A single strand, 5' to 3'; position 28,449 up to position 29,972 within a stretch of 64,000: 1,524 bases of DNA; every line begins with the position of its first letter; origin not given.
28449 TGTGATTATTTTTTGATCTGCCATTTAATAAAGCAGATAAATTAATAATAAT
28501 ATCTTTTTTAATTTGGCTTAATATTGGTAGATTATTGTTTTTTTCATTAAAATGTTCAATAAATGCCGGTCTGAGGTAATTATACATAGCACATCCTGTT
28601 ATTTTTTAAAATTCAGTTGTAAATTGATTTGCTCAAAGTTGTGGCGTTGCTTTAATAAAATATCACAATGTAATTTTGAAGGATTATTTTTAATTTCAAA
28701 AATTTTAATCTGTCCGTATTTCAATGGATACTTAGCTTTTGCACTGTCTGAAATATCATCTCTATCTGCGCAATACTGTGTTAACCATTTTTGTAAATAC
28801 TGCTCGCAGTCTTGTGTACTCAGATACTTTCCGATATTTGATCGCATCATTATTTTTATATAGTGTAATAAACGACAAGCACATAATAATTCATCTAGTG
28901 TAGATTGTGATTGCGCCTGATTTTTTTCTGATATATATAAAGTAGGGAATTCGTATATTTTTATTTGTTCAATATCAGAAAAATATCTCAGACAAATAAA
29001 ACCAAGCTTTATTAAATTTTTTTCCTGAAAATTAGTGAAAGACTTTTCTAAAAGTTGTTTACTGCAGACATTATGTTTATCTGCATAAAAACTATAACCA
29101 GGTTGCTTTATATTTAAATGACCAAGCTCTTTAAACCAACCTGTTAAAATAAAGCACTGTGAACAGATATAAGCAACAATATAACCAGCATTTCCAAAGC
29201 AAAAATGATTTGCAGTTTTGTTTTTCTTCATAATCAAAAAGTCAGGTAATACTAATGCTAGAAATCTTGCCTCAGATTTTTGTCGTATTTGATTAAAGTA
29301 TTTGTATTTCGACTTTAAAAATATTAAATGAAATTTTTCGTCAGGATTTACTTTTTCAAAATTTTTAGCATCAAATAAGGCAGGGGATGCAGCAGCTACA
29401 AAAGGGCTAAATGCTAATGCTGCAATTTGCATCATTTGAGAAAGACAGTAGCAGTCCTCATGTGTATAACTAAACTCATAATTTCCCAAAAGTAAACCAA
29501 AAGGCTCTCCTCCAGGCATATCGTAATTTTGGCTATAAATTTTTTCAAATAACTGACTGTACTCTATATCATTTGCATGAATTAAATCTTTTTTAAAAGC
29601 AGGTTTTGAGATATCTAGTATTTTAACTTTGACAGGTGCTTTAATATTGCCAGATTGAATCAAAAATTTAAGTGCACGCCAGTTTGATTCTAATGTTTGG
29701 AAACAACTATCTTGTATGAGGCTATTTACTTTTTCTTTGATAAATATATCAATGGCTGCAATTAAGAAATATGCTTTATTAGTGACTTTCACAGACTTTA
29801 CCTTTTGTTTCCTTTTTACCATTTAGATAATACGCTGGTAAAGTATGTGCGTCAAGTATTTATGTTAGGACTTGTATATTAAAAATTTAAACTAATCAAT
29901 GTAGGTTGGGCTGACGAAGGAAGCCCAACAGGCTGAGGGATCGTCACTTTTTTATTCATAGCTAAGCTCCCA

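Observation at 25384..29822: Second divergent operon: truncated TssC paralog co-transcribed with tssE-tssF-tssG but without a TssB partner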

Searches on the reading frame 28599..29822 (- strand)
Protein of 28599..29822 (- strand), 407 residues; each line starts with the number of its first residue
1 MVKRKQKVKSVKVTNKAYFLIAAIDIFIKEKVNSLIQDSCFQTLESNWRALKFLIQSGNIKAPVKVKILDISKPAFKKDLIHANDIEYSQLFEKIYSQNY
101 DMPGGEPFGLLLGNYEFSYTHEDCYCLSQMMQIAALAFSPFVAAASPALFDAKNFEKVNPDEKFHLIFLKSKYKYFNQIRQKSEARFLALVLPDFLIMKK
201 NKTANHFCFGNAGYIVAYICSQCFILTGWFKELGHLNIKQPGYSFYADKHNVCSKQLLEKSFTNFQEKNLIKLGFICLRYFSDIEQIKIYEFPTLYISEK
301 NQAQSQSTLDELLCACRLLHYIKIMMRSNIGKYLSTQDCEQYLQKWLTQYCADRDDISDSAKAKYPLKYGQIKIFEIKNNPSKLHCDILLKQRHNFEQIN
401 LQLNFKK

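Call 5: search_protein_families(library=pfam, proteins=[window:28599-29822:-], max_evalue=0.01)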
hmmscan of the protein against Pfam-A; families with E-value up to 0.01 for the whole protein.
window:28599-29822:- (407 aa): 2 families
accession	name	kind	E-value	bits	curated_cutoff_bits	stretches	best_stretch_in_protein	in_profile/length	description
PF05943.17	VipB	-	1.2e-62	212.1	27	2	20-197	3-180/301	EvpB/VC_A0108, tail sheath N-terminal domain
PF18945.5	VipB_2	-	4.7e-26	91.6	27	1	301-405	4-108/112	EvpB/VC_A0108, tail sheath gpW/gp25-like domain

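Call 6: find_homologous_proteins(query=window:28599-29822:-, max_evalue=1e-10)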
Query window:28599-29822:- (407 aa): 64 proteins with E <= 1e-10 among 1312 candidates.
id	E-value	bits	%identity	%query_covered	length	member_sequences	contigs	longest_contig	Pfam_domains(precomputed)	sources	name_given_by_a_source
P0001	7.4e-273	922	100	100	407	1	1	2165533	PF18945.6,PF05943.18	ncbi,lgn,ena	-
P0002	9.8e-57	211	33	89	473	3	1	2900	PF18945.6,PF05943.18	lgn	-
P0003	1.2e-55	207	28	94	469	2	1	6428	PF18945.6,PF05943.18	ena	-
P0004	5.7e-54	202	28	95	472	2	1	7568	PF18945.6,PF05943.18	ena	-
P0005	1.4e-52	197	30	95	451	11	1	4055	PF18945.6,PF05943.18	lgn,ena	-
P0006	1.4e-51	194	29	95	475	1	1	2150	PF18945.6,PF05943.18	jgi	jgi:type VI secretion system protein ImpD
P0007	2.8e-51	193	30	95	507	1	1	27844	PF18945.6,PF05943.18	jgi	jgi:type VI secretion system protein ImpC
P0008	5.4e-51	192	29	93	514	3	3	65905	PF18945.6,PF05943.18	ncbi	-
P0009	3.8e-50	189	29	95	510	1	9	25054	PF18945.6,PF05943.18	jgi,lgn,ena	jgi:type VI secretion system protein ImpD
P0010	4.4e-50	189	30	95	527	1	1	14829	PF18945.6,PF05943.18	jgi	jgi:type VI secretion system protein ImpD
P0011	6.7e-50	188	30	95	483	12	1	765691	PF18945.6,PF05943.18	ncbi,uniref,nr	ncbi:type VI secretion system contractile sheath large subunit [Nitrospirillum sp. BR 11164]|uniref:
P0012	9.8e-50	188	33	92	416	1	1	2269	PF18945.6,PF05943.18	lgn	-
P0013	4.9e-49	186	28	94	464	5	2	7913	PF18945.6,PF05943.18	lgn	-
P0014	5.9e-49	185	28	95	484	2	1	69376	PF18945.6,PF05943.18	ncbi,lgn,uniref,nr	ncbi:type VI secretion system contractile sheath large subunit [Niveispirillum irakense]|uniref:type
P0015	7.6e-49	185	27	95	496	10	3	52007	PF18945.6,PF05943.18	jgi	-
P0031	8.7e-43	165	29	95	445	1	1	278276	PF18945.6,PF05943.18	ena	-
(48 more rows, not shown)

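Call 9: find_encoding_contigs(protein=window:28599-29822:-, flank=3000, max_places=3)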
Protein window:28599-29822:- (407 aa): 1 contig read that carries it; 1 place shown.
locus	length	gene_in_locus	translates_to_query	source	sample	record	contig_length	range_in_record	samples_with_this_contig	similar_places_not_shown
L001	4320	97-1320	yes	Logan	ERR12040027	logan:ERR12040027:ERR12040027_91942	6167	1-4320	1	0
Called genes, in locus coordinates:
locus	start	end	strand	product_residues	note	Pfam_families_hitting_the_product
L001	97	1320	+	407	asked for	PF05943:VipB, PF18945:VipB_2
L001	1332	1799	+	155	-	-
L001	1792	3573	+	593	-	PF05947:T6SS_TssF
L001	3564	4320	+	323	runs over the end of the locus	PF06996:T6SS_TssG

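Call 10: find_encoding_contigs(protein=P0011, flank=8000, max_places=1)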
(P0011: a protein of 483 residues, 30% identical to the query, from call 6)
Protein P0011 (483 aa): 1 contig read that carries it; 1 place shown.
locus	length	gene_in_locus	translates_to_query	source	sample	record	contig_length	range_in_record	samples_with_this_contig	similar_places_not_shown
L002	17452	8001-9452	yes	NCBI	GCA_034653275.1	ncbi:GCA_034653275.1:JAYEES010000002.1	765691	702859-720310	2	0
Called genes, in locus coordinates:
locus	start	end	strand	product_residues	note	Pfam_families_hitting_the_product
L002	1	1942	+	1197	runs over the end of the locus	PF14331:IcmF-related_N, PF06761:IcmF-related, PF21070:IcmF_helical, PF06744:IcmF_C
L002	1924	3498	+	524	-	PF09867:TagF_N, PF00481:PP2C, PF13672:PP2C_2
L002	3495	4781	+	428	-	PF00069:Pkinase, PF07714:PK_Tyr_Ser-Thr, PF01636:APH (faint)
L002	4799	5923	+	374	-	PF06812:ImpA_N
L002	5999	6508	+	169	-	PF05591:T6SS_VipA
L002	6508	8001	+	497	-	PF05943:VipB, PF18945:VipB_2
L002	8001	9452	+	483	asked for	PF05943:VipB, PF18945:VipB_2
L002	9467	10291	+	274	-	PF14559:TPR_19, PF07024:ImpE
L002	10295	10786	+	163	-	PF04965:GPW_gp25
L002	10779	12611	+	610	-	PF05947:T6SS_TssF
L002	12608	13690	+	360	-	PF06996:T6SS_TssG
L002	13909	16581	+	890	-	PF02861:Clp_N, PF13191:AAA_16 (weak), PF23569:NBD_SMAX1, PF00004:AAA (weak), PF17871:AAA_lid_9, PF07724:AAA_2, PF07728:AAA_5, PF10431:ClpB_D2-small, +6 more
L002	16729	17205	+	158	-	PF05638:T6SS_HCP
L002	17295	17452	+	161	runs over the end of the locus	-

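Call 11: find_encoding_contigs(protein=P0008, flank=8000, max_places=1)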
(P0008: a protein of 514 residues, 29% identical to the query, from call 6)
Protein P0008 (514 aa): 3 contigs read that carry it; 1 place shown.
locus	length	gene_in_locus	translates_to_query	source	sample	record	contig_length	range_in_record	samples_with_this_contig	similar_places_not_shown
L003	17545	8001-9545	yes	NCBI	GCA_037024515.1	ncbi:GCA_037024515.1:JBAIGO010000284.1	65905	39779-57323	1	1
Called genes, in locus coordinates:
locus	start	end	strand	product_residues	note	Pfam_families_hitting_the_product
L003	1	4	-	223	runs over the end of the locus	-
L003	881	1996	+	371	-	PF13424:TPR_12 (faint)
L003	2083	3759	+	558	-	PF00920:ILVD_EDD_N, PF24877:ILV_EDD_C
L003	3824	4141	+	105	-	PF04255:DUF433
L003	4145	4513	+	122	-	PF18480:DUF5615 (weak)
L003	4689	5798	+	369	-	PF06812:ImpA_N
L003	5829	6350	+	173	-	PF05591:T6SS_VipA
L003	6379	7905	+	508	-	PF05943:VipB, PF18945:VipB_2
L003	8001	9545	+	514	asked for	PF05943:VipB, PF18945:VipB_2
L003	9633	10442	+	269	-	PF14559:TPR_19 (weak), PF07024:ImpE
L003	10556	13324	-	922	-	-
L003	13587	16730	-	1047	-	PF14870:PSII_BNR, PF15902:Sortilin-Vps10 (faint), PF02012:BNR (faint), PF14870:PSII_BNR (weak)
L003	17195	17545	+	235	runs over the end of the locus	PF07589:PEP_exosort_dom (weak)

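Call 12: find_encoding_contigs(protein=P0031, flank=8000, max_places=1)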
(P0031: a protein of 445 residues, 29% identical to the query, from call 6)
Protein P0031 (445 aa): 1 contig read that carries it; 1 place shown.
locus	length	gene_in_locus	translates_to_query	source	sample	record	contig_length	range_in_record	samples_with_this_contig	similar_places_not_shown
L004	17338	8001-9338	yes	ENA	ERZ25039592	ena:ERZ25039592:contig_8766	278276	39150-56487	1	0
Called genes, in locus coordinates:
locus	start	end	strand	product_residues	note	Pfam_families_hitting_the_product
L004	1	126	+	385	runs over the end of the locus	-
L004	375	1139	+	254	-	PF13699:eCIS_core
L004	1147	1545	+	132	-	-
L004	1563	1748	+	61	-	-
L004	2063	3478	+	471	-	PF13699:eCIS_core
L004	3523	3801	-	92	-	-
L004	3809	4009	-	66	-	-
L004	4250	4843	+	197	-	PF06812:ImpA_N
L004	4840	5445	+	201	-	-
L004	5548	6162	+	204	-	PF05591:T6SS_VipA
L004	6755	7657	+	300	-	PF05943:VipB, PF18945:VipB_2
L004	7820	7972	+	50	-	-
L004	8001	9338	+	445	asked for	PF05943:VipB, PF18945:VipB_2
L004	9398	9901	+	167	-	PF04965:GPW_gp25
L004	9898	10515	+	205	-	PF05947:T6SS_TssF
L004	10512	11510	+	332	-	PF05947:T6SS_TssF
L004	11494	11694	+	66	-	PF05947:T6SS_TssF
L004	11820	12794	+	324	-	PF06996:T6SS_TssG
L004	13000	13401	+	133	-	PF05638:T6SS_HCP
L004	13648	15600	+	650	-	PF05954:Phage_GPD, PF04717:Phage_base_V, PF22178:Gp5_trimer_C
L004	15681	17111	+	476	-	PF05936:T6SS_VasE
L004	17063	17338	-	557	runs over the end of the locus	PF14331:IcmF-related_N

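Call 16: search_protein_families(library=ncbifam, proteins=[window:28599-29822:-, P0011, L002:6508-8001:+], max_evalue=0.001)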
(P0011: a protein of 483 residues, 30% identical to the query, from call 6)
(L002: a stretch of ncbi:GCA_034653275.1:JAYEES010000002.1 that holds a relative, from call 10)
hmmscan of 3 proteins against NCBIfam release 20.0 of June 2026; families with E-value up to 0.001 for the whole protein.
window:28599-29822:- (407 aa): 1 family
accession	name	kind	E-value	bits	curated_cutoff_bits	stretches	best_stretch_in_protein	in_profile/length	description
TIGR03355.1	VI_chp_2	equivalog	4e-78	263.4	271.5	1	7-404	40-467/473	type VI secretion system contractile sheath large subunit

P0011 (483 aa): 1 family
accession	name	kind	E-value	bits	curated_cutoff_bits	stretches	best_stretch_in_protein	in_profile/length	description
TIGR03355.1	VI_chp_2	equivalog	1.1e-150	502.6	271.5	1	42-478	46-472/473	type VI secretion system contractile sheath large subunit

L002:6508-8001:+ (497 aa): 1 family
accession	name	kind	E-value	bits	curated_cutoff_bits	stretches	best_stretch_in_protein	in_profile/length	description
TIGR03355.1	VI_chp_2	equivalog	3.5e-209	695.5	271.5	1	25-494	11-473/473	type VI secretion system contractile sheath large subunit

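Call 22: find_related_loci(query=A2, collection=genome_contigs, flank=10000)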
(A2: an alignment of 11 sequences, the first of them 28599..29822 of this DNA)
Query A2 (407 aa) in genome_contigs; peptide patterns used: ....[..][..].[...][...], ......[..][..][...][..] (x = any residue, [..] = any of these).
600 stretches matched a pattern (row limit reached: there are more); 577 encode a relative of the query (tblastn E <= 1e-3); the best 80 are kept; 80 distinct loci.
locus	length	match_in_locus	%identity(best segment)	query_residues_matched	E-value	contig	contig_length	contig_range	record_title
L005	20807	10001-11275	31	21-405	2e-69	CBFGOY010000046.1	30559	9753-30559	MAG TPA_asm: uncultured Cellvibrionaceae bacterium isolate SRR14536362_concoct_38 genome assembly, contig: ERZ27321111.5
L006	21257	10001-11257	29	21-399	3e-68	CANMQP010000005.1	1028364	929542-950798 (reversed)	uncultured Kiloniellaceae bacterium isolate 2-526A_2.fasta genome assembly, contig: NODE_2, whole genome shotgun sequenc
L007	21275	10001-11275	31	21-405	6e-67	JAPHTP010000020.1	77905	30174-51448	MAG: Kangiellaceae bacterium isolate N1M-Bin_9 c_000000419117, whole genome shotgun sequence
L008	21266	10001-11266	31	21-406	2e-66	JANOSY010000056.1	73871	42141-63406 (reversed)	MAG: Candidatus Tenderia sp. isolate VAR_39_metabat_422 VAR_39_k141_5917980, whole genome shotgun sequence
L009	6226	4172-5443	29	21-406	1e-65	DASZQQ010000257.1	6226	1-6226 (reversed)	MAG TPA_asm: Caulobacteraceae bacterium isolate SMAG_U6002 k141_953046, whole genome shotgun sequence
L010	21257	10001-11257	29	21-399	4e-65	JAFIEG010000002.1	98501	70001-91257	MAG: Pararhodobacter sp. isolate Super_Day2_Bin.31 NODE_99_length_98501_cov_11.988166, whole genome shotgun sequence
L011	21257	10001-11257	29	21-399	1e-64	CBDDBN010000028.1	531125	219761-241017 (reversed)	MAG: Denitrobaculum sp. isolate 4fddff2f-19d8-4516-84eb-570fa45f9fb9 genome assembly, contig: contig_28, whole genome sh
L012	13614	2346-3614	30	21-405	2e-64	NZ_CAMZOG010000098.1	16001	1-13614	Parendozoicomonas sp. Alg238-R29 NODE_98_length_16001_cov_256.226, whole genome shotgun sequence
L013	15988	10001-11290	31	10-403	7e-64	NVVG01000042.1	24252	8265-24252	MAG: Moraxellaceae bacterium isolate NORP69 Contig_source1383C_4063, whole genome shotgun sequence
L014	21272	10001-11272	30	20-403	2e-63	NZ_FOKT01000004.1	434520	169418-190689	Microbulbifer thermotolerans strain DSM 19189, whole genome shotgun sequence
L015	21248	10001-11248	30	21-399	1e-63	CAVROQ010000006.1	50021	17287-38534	MAG: uncultured Gammaproteobacteria bacterium isolate MFD03804.bin.1.8 genome assembly, contig: contig_13418, whole geno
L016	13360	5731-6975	30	21-405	1e-63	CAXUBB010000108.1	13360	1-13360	MAG TPA_asm: uncultured Bryobacteraceae bacterium isolate public_SRR14722098_metawrap_bin.3 genome assembly, contig: pub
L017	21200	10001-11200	31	21-383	5e-63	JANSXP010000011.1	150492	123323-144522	MAG: Planctomycetaceae bacterium isolate bin.28 k141_342172_length_150492_cov_13.0000, whole genome shotgun sequence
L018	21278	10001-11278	30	24-399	4e-63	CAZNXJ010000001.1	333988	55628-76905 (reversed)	MAG TPA_asm: uncultured Pirellulaceae bacterium isolate SRP268622_co1_89 genome assembly, contig: NODE_4_length_333988_c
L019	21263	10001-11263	29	21-403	9e-62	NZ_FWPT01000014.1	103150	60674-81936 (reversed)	Parendozoicomonas haliclonae isolate S-B4-1U, whole genome shotgun sequence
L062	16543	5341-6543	31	20-390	8e-59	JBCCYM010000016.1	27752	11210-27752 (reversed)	MAG: Pseudomonadota bacterium isolate P01_F01_bin.151 k141_3651308_length_27752_cov_11.9943, whole genome shotgun sequen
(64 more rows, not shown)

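Call 30: list_cluster_members(proteins=[window:28599-29822:-, window:22093-23574:+, window:11245-12057:+, window:33216-34151:-, window:38256-39914:+, window:29952-31133:-])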
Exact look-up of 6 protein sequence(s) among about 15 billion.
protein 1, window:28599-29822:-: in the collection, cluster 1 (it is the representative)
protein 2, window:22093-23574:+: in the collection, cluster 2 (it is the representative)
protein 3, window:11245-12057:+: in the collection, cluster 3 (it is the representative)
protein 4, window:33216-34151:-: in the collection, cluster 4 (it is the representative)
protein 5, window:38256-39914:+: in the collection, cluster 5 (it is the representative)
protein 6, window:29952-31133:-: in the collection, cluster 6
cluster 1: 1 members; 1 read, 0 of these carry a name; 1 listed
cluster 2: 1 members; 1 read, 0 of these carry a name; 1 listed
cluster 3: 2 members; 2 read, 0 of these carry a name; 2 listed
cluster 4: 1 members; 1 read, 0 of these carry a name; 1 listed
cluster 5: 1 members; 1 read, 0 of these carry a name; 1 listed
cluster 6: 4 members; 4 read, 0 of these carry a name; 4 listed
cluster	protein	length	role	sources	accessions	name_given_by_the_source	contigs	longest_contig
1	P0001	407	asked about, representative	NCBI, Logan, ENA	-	-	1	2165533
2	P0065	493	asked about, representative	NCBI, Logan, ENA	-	-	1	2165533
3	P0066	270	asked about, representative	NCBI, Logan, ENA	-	-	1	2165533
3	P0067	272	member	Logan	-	-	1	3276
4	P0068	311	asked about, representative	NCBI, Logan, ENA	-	-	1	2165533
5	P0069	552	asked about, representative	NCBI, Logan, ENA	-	-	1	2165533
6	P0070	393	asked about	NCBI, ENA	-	-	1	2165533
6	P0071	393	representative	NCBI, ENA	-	-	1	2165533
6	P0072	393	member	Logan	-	-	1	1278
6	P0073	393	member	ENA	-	-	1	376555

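Call 33: find_encoding_contigs(protein=P0012, flank=3000, max_places=3)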
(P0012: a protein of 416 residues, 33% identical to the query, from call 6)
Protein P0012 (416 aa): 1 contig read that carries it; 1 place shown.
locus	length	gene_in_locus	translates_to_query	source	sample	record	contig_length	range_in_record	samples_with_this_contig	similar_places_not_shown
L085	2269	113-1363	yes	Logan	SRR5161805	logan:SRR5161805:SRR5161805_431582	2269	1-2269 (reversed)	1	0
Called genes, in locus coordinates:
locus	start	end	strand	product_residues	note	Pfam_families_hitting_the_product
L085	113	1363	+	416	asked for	PF05943:VipB, PF18945:VipB_2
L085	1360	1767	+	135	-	PF04965:GPW_gp25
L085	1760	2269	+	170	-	?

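Call 38: find_homologous_proteins(query=A3, max_evalue=1e-20)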
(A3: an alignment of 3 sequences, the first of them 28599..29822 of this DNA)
Query A3 (3 sequences) (407 aa, profile of the alignment): 323 proteins with E <= 1e-20 among 3550 candidates; the best 120 are listed.
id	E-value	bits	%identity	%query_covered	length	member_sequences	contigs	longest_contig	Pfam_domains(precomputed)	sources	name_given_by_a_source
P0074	2.1e-209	714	31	91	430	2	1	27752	PF18945.6,PF05943.18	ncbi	ncbi:MAG: type VI secretion system contractile sheath large subunit [Pseudomonadota bacterium]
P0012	2.9e-207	707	33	92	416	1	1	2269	PF18945.6,PF05943.18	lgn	-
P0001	1.9e-197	674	100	100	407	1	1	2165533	PF18945.6,PF05943.18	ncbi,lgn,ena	-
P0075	1.2e-136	474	29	91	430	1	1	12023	PF18945.6,PF05943.18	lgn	-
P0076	9.4e-119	415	32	95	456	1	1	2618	PF18945.6,PF05943.18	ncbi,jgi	jgi:type VI secretion system protein ImpD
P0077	2.0e-115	404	35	94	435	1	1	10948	PF18945.6,PF05943.18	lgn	-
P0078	7.2e-114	399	32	95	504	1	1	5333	PF18945.6,PF05943.18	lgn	-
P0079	1.9e-113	398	32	95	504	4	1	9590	PF18945.6,PF05943.18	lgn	-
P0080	2.1e-112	394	32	95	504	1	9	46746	PF18945.6,PF05943.18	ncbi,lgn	-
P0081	4.2e-111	390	30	93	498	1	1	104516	PF18945.6,PF05943.18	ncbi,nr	ncbi:MAG: type VI secretion system contractile sheath large subunit [Gammaproteobacteria bacterium]|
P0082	2.0e-110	388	31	99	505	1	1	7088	PF18945.6,PF05943.18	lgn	-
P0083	2.4e-110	387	33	93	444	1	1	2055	PF18945.6,PF05943.18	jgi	jgi:type VI secretion system protein ImpD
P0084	3.7e-108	380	30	90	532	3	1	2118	PF18945.6,PF05943.18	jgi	jgi:type VI secretion system protein ImpD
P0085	3.9e-108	380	29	93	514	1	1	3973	PF18945.6,PF05943.18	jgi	jgi:type VI secretion system ImpC/EvpB family protein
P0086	3.9e-107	377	27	97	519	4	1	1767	PF18945.6,PF05943.18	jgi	-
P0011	7.7e-100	353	30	95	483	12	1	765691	PF18945.6,PF05943.18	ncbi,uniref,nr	ncbi:type VI secretion system contractile sheath large subunit [Nitrospirillum sp. BR 11164]|uniref:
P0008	2.9e-96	341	29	93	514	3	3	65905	PF18945.6,PF05943.18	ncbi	-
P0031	7.1e-91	323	29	95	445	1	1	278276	PF18945.6,PF05943.18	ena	-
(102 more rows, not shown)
